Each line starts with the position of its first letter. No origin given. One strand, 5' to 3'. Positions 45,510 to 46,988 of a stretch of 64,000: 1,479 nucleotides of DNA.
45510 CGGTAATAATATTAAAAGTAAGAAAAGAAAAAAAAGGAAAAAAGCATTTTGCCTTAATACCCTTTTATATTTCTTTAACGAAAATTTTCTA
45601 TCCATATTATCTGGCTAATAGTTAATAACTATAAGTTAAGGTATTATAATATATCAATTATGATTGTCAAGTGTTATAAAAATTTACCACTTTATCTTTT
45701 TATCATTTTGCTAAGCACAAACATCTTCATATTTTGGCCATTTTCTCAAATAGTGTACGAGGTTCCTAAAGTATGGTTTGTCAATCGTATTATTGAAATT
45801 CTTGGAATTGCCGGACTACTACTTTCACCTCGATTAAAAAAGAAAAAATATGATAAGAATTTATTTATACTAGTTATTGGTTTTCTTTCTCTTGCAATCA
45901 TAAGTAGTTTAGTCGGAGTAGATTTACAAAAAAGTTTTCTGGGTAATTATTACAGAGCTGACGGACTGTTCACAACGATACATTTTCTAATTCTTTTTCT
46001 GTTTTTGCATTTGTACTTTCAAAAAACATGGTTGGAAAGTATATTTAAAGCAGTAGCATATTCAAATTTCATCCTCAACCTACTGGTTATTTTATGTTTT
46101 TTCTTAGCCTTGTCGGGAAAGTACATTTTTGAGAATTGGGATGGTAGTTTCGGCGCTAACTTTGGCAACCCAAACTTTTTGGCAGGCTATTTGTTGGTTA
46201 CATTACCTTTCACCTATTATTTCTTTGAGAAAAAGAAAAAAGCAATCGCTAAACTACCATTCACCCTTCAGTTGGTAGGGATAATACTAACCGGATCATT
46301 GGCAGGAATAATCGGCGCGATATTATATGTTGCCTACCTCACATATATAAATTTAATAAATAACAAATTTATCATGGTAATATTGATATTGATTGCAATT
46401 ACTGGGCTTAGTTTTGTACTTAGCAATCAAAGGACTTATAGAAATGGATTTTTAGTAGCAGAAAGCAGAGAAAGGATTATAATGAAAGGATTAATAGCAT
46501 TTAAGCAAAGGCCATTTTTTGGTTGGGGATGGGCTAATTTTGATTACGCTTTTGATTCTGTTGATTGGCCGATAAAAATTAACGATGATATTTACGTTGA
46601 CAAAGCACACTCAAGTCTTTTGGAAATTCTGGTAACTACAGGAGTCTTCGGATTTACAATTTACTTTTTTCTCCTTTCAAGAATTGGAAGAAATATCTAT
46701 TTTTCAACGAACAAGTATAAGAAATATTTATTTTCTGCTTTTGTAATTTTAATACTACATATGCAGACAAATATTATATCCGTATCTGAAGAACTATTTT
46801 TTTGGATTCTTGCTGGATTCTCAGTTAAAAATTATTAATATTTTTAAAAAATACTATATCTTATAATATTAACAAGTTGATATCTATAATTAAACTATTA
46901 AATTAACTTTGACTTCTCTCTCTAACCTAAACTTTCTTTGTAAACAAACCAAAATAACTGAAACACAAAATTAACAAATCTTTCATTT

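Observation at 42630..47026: Universally conserved S10 operon split: a 4.4 kb cell-envelope island inserted between rpsJ and rplC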

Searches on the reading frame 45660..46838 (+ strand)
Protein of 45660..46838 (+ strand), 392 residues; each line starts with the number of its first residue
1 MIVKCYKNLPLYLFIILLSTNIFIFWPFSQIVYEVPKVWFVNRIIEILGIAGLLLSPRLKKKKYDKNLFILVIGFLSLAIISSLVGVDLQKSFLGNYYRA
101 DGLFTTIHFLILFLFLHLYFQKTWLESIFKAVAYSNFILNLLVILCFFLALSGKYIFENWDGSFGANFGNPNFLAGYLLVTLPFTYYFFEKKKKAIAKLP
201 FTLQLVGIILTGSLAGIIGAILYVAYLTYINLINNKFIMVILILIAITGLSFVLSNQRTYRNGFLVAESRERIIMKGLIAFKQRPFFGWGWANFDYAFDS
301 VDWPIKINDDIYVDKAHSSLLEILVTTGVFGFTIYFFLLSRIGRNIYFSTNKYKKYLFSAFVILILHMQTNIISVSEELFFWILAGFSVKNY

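Call 3: search_protein_families(library=pfam, proteins=[window:45660-46838:+], max_evalue=0.1)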
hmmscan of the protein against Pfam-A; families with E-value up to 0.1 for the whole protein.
window:45660-46838:+ (392 aa): 1 family
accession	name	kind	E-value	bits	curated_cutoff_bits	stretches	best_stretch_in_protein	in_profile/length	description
PF04932.20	Wzy_C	-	4.5e-15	56.2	31.7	1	202-336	4-149/149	O-Antigen ligase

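Call 4: search_protein_families(library=ncbifam, proteins=[window:45660-46838:+], max_evalue=0.1)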
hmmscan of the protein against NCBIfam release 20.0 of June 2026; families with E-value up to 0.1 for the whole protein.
window:45660-46838:+ (392 aa): 1 family
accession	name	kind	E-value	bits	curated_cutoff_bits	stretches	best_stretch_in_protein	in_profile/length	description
TIGR00947.1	2A73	equivalog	0.0013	17.8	366.4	1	168-229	168-233/425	IctB family putative bicarbonate transporter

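Call 14: find_encoding_contigs(protein=window:45660-46838:+, flank=10000, max_places=6)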
Protein window:45660-46838:+ (392 aa): 3 contigs read that carry it; 1 place shown.
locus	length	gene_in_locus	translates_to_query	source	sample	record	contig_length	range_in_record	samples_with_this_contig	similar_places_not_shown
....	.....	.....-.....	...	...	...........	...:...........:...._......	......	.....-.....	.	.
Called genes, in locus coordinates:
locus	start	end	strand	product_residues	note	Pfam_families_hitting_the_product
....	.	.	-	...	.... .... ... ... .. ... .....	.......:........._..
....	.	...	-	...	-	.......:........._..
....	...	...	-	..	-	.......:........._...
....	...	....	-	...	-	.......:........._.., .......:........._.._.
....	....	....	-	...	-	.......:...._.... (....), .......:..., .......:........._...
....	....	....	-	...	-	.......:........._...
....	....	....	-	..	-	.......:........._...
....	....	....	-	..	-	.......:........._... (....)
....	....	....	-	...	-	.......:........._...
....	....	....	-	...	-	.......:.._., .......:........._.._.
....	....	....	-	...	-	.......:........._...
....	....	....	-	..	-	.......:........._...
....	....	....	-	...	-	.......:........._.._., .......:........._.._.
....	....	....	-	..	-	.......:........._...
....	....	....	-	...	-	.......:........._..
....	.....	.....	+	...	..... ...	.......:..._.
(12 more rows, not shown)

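Call 29: find_homologous_proteins(query=window:45660-46838:+, max_evalue=0.00001)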
Query window:45660-46838:+ (392 aa): 130 proteins with E <= 0.00001 among 8000 candidates; the best 120 are listed.
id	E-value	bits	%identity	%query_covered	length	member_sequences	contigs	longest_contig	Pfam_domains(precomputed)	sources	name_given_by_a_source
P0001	2.3e-227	773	100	92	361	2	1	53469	PF04932.21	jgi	-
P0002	1.5e-135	471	57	99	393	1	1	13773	PF04932.21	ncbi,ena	-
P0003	1.5e-131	457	56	99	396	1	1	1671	PF04932.21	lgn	-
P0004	4.9e-131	456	56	98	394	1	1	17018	PF04932.21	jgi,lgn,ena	-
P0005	2.1e-98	348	45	99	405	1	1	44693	PF04932.21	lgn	-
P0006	4.3e-98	347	45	100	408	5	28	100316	PF04932.21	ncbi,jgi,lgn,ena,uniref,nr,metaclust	ncbi:hypothetical protein A2962_02445 [Candidatus Woesebacteria bacterium RIFCSPLOWO2_01_FULL_39_61]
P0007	1.5e-93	332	44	94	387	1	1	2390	PF04932.21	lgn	-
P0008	4.5e-93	331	44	95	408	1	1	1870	PF04932.21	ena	-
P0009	6.4e-93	330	43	99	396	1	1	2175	PF04932.21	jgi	jgi:O-antigen ligase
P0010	2.5e-92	328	45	94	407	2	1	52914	PF04932.21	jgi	jgi:O-antigen ligase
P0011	1.7e-91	326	44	96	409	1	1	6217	PF04932.21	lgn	-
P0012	1.9e-91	325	45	94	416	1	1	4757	PF04932.21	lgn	-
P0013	6.2e-91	324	44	94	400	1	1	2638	PF04932.21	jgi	jgi:O-antigen ligase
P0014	5.2e-90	321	43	99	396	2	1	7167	PF04932.21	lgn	-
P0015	6.9e-90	320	46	94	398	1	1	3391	PF04932.21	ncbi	-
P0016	7.0e-90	320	44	94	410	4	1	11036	PF04932.21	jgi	jgi:O-antigen ligase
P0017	3.0e-89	318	43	94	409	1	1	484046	PF04932.21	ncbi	-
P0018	3.6e-87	311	42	96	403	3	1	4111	PF04932.21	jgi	jgi:O-antigen ligase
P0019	7.4e-87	310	43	94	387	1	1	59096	PF04932.21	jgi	-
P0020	1.4e-86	309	44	97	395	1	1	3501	PF04932.21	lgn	-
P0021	7.1e-86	307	47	94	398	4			PF04932.21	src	-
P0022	1.8e-85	306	40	100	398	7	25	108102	PF04932.21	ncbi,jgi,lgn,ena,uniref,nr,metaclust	ncbi:hypothetical protein A2865_01565 [Candidatus Woesebacteria bacterium RIFCSPHIGHO2_01_FULL_39_17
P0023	7.0e-85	304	41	99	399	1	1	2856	PF04932.21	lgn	-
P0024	3.5e-84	302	43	94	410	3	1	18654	PF04932.21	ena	-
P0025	3.9e-84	301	43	90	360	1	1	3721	PF04932.21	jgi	jgi:O-antigen ligase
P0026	2.8e-83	299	44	97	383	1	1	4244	PF04932.21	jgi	-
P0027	3.2e-83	298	42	94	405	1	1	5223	PF04932.21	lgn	-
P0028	4.8e-83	298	43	94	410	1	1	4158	PF04932.21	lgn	-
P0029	5.3e-82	294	43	91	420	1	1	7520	PF04932.21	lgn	-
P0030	1.1e-80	290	42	94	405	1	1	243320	PF04932.21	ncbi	-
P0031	3.2e-80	289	43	93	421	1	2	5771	PF04932.21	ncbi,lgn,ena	-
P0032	4.7e-80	288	42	96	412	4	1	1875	PF04932.21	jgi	jgi:O-antigen ligase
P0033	2.5e-78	282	39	93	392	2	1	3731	PF04932.21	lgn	-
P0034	3.6e-78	282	43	96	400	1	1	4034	PF04932.21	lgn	-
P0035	4.4e-78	281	43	98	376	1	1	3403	PF04932.21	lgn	-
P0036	5.1e-78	281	42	93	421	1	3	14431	PF04932.21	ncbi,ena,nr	ncbi:hypothetical protein CMO96_01985 [Candidatus Woesebacteria bacterium]|nr:hypothetical protein [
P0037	6.1e-78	281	43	93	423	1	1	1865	PF04932.21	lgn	-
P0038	7.9e-78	281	42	98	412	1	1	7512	PF04932.21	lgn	-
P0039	1.0e-77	280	41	96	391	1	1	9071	PF04932.21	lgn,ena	-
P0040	1.5e-77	280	43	93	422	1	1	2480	PF04932.21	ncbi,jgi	jgi:O-antigen ligase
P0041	2.0e-77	279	42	94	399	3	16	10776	PF04932.21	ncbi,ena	-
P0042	3.5e-77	279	41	93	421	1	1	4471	PF04932.21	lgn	-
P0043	7.2e-77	277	43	93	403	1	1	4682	PF04932.21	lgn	-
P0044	1.8e-76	276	41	94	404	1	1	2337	PF04932.21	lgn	-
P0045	2.0e-76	276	42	94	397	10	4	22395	PF04932.21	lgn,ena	-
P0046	2.3e-76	276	43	93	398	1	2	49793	PF04932.21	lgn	-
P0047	2.8e-76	276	41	94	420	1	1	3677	PF13398.13,PF04932.21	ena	-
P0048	3.0e-76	275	39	98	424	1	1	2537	PF04932.21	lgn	-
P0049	3.3e-76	275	43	94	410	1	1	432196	PF04932.21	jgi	jgi:O-antigen ligase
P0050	4.0e-76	275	41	94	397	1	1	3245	PF04932.21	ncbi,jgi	jgi:O-antigen ligase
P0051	4.8e-76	275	42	94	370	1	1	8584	PF04932.21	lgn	-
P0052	6.9e-76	274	39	94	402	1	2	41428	PF04932.21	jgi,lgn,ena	-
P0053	9.3e-76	274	43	94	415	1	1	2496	PF04932.21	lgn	-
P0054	1.2e-75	273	41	93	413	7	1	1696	PF04932.21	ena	-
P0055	1.6e-75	273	40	94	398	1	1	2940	PF04932.21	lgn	-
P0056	2.1e-75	273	42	93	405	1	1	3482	PF04932.21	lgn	-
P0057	2.3e-75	273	40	99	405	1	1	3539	PF04932.21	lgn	-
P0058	2.0e-74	269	40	93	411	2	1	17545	PF04932.21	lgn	-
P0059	3.0e-74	269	42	94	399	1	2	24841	PF04932.21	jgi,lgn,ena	-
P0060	7.2e-74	268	43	88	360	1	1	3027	PF04932.21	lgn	-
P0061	4.3e-73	265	43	93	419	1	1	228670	PF04932.21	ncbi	-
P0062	1.5e-72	263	40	93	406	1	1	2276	PF04932.21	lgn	-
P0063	1.8e-72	263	38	98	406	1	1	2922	PF04932.21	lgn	-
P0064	4.4e-72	262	40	94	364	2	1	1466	PF04932.21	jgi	jgi:O-antigen ligase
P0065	8.8e-72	261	38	93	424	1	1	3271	PF04932.21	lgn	-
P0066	1.3e-71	260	41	94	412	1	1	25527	PF04932.21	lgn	-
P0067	1.4e-71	260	41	94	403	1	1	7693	PF04932.21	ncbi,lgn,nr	ncbi:O-antigen ligase family protein [Candidatus Gottesmanbacteria bacterium]|nr:O-antigen ligase fa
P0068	3.2e-71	259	40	98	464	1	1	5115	PF04932.21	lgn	-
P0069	3.9e-71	259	41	92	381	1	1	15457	PF04932.21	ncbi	-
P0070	4.6e-71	258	40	94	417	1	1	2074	PF04932.21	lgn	-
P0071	5.3e-71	258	41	92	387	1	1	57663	PF04932.21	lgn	-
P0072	7.1e-71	258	41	93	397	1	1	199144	PF04932.21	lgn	-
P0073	7.8e-71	258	40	94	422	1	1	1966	PF02665.20,PF04932.21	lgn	-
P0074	9.8e-71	257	38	94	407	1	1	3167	PF04932.21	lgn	-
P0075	1.3e-70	257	42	89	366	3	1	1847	PF04932.21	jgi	-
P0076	1.6e-70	257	37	94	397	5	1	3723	PF04932.21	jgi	-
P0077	2.9e-70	256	39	97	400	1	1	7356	PF04932.21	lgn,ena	-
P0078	1.1e-69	254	41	93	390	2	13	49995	PF04932.21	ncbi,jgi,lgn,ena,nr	ncbi:hypothetical protein A3G67_01555 [Candidatus Roizmanbacteria bacterium RIFCSPLOWO2_12_FULL_40_1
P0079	1.7e-69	253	42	93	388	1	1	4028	PF04932.21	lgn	-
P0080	1.8e-69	253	38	94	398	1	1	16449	PF04932.21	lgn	-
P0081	3.9e-69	252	39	99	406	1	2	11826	PF04932.21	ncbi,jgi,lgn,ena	-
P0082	7.1e-69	251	41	94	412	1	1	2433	PF04932.21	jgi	jgi:O-antigen ligase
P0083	7.2e-69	251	38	93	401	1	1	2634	PF04932.21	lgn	-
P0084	9.7e-68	247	39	96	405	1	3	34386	PF04932.21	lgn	-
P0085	1.7e-67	247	43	81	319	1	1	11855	PF04932.21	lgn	-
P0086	2.9e-67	246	37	96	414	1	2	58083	PF04932.21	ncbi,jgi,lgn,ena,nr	ncbi:MAG TPA: O-antigen ligase family protein [Clostridia bacterium]|nr:O-antigen ligase family prot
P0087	7.1e-67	245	36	97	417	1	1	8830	PF04932.21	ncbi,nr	ncbi:O-antigen ligase family protein [Candidatus Gottesmanbacteria bacterium]|nr:O-antigen ligase fa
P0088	1.6e-66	243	39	99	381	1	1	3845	PF04932.21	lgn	-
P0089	4.0e-66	242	38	93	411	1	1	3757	PF04932.21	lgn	-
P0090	2.6e-65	239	39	92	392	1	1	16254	PF04932.21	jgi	jgi:O-antigen ligase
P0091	3.2e-65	239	40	96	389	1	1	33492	PF04932.21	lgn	-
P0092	4.4e-64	235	37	99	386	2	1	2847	PF04932.21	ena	-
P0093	1.2e-63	234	40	96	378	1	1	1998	PF04932.21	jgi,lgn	jgi:O-antigen ligase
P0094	1.5e-63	234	38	97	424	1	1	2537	PF04932.21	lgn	-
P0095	2.6e-63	233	39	86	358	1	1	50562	PF04932.21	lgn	-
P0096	2.8e-63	233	37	97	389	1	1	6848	PF04932.21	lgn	-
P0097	5.4e-62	229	35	92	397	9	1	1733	PF04932.21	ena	-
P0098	1.3e-60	224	39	92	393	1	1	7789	PF04932.21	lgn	-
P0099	3.7e-59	219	39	93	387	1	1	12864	PF04932.21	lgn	-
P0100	4.2e-59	219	41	78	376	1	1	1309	PF04932.21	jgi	jgi:O-antigen ligase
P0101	5.4e-58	215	39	85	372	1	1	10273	PF04932.21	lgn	-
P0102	6.0e-58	215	37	91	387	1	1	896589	PF04932.21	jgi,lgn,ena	-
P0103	3.1e-57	213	42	82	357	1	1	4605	PF04932.21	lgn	-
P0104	6.0e-57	212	34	97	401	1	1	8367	PF04932.21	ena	-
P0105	2.1e-55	207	36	93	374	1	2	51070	PF04932.21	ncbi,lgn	-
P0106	2.9e-55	206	36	94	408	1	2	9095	PF04932.21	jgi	-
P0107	4.0e-55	206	38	92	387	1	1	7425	PF04932.21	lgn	-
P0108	1.1e-54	204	46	59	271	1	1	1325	PF04932.21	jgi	-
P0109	1.8e-54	204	35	93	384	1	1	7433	PF04932.21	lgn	-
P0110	6.6e-54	202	47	58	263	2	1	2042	PF04932.21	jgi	-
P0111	2.2e-53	200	35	94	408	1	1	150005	PF04932.21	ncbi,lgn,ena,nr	ncbi:MAG: Uncharacterized protein G01um10145_611 [Microgenomates group bacterium Gr01-1014_5]|nr:MAG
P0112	3.4e-53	200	38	91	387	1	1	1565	PF04932.21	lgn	-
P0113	1.8e-52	197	36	91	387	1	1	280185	PF04932.21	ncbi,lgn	-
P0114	1.6e-51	194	43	59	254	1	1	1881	PF04932.21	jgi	jgi:O-antigen ligase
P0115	2.1e-49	187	34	97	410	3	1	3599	PF04932.21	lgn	-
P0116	3.0e-49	187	34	93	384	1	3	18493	PF04932.21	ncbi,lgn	-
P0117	8.5e-49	185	34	97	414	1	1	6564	PF04932.21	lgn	-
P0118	6.6e-48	182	34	93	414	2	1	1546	PF04932.21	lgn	-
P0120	7.6e-44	169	34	94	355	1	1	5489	PF04932.21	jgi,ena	-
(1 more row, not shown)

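Call 32: find_encoding_contigs(protein=P0004, flank=10000, max_places=2)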
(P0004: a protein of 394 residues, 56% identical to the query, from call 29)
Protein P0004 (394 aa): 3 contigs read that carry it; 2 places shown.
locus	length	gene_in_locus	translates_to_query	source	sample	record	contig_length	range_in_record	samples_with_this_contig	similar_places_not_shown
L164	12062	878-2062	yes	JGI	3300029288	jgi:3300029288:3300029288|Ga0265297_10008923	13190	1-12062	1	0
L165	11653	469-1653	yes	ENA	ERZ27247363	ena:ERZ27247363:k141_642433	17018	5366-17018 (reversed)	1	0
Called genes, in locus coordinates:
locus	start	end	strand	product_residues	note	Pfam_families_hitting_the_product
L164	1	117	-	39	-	?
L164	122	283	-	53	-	-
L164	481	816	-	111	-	-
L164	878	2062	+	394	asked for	PF04932:Wzy_C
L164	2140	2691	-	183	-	PF10706:Aminoglyc_resit (weak)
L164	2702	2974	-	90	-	PF01541:GIY-YIG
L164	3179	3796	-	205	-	PF08843:AbiEii (faint)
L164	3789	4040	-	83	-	-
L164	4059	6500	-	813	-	PF02190:LON_substr_bdg, PF00004:AAA, PF07728:AAA_5 (weak), PF22667:Lon_lid, PF05362:Lon_C, PF13541:ChlI (weak)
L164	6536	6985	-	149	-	PF01569:PAP2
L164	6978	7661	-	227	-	PF03734:YkuD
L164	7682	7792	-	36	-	-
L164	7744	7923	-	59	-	-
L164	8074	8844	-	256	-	PF02673:BacA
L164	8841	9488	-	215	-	PF01509:TruB_N, PF16198:TruB_C_2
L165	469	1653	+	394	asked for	PF04932:Wzy_C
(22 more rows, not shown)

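Call 33: find_encoding_contigs(protein=P0002, flank=10000, max_places=2)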
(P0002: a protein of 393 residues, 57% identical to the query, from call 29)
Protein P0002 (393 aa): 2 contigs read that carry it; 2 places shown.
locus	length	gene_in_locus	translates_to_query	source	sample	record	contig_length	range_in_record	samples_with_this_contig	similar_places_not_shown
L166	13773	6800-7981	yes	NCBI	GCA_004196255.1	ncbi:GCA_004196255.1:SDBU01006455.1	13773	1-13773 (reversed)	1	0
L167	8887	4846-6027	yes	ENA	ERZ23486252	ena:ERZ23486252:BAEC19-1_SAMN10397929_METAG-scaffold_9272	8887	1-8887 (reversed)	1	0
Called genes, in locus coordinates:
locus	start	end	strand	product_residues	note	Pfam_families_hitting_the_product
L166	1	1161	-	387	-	?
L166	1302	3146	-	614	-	PF00009:GTP_EFTU, PF01926:MMR_HSR1 (weak), PF22042:EF-G_D2 (weak), PF03144:GTP_EFTU_D2, PF00679:EFG_C, PF21018:BipA_C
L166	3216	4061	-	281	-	-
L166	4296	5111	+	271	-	-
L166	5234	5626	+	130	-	-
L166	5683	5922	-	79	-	-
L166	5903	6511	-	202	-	-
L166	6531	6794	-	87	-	-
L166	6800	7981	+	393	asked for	PF04932:Wzy_C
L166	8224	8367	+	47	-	-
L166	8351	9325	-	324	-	-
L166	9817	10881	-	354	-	-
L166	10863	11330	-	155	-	-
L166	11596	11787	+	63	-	-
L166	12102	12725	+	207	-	-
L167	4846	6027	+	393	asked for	PF04932:Wzy_C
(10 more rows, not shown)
